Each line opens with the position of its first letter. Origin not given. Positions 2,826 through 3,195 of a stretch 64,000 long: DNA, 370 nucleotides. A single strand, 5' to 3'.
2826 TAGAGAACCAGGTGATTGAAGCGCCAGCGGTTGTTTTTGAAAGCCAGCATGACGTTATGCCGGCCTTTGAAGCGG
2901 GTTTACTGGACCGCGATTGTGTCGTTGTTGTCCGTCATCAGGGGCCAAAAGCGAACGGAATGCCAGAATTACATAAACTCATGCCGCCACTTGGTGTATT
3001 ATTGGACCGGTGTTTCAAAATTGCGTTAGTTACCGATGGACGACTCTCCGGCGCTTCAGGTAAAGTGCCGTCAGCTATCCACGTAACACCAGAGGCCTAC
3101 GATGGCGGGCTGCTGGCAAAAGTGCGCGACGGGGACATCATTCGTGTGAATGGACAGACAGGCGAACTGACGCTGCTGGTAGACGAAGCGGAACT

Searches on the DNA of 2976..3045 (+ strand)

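Call 50: search_dna_similar(query=window:2976-3045:+, collection=ecoli_genomes, mode=near, max_rows=25)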
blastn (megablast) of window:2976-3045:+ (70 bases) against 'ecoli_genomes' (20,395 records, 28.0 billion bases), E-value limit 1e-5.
Records with a match: 5425; places in all: 5427; records where one place covers at least 80% of the query: 5425.
Genomes with a match: 5425 of 5426; with a place that covers at least 80% of the query: 5425. Places per genome that has any: lowest 1, median 1, highest 2. On chromosomes: 5426 places; on plasmids: 1.
Best place of each record, by identity: >=99% 4770; 95-99% 655.
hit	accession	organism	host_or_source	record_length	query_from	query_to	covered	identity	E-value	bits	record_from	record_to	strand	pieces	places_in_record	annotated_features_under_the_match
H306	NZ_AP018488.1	Escherichia coli O157:H7 strain PV15-279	Homo sapiens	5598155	1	70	100%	100.0%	6e-28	130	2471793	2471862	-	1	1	edd: phosphogluconate dehydratase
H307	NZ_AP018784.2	Escherichia coli strain SK1144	-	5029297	1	70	100%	100.0%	6e-28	130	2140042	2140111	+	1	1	edd: phosphogluconate dehydratase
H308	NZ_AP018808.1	Escherichia coli strain E2865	Bos taurus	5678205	1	70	100%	100.0%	6e-28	130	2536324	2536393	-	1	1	edd: phosphogluconate dehydratase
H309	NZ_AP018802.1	Escherichia coli strain E2863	Bos taurus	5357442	1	70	100%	100.0%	6e-28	130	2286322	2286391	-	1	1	edd: phosphogluconate dehydratase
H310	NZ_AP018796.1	Escherichia coli strain E2855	Bos taurus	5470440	1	70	100%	100.0%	6e-28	130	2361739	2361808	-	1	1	edd: phosphogluconate dehydratase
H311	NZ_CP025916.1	Escherichia coli strain 120899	Homo sapiens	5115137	1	70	100%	100.0%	6e-28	130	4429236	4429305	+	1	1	edd: phosphogluconate dehydratase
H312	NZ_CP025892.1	Escherichia coli strain 503025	Homo sapiens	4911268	1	70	100%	100.0%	6e-28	130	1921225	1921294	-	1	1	edd: phosphogluconate dehydratase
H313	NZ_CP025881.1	Escherichia coli strain 503440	Homo sapiens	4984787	1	70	100%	100.0%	6e-28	130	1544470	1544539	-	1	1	edd: phosphogluconate dehydratase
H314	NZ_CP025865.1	Escherichia coli strain 504211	Homo sapiens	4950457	1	70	100%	100.0%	6e-28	130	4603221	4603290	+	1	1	edd: phosphogluconate dehydratase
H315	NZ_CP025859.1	Escherichia coli strain 504239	Homo sapiens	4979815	1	70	100%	100.0%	6e-28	130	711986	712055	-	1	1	edd: phosphogluconate dehydratase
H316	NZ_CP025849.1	Escherichia coli strain 600468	Homo sapiens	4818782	1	70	100%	100.0%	6e-28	130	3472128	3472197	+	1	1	edd: phosphogluconate dehydratase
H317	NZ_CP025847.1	Escherichia coli strain 602354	Homo sapiens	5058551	1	70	100%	100.0%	6e-28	130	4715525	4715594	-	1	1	edd: phosphogluconate dehydratase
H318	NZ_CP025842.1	Escherichia coli strain 720632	Homo sapiens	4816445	1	70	100%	100.0%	6e-28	130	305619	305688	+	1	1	edd: phosphogluconate dehydratase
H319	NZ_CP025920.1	Escherichia coli strain 103605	Homo sapiens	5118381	1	70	100%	100.0%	6e-28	130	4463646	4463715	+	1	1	edd: phosphogluconate dehydratase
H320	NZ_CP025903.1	Escherichia coli strain 300709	Homo sapiens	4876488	1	70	100%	100.0%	6e-28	130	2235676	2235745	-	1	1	edd: phosphogluconate dehydratase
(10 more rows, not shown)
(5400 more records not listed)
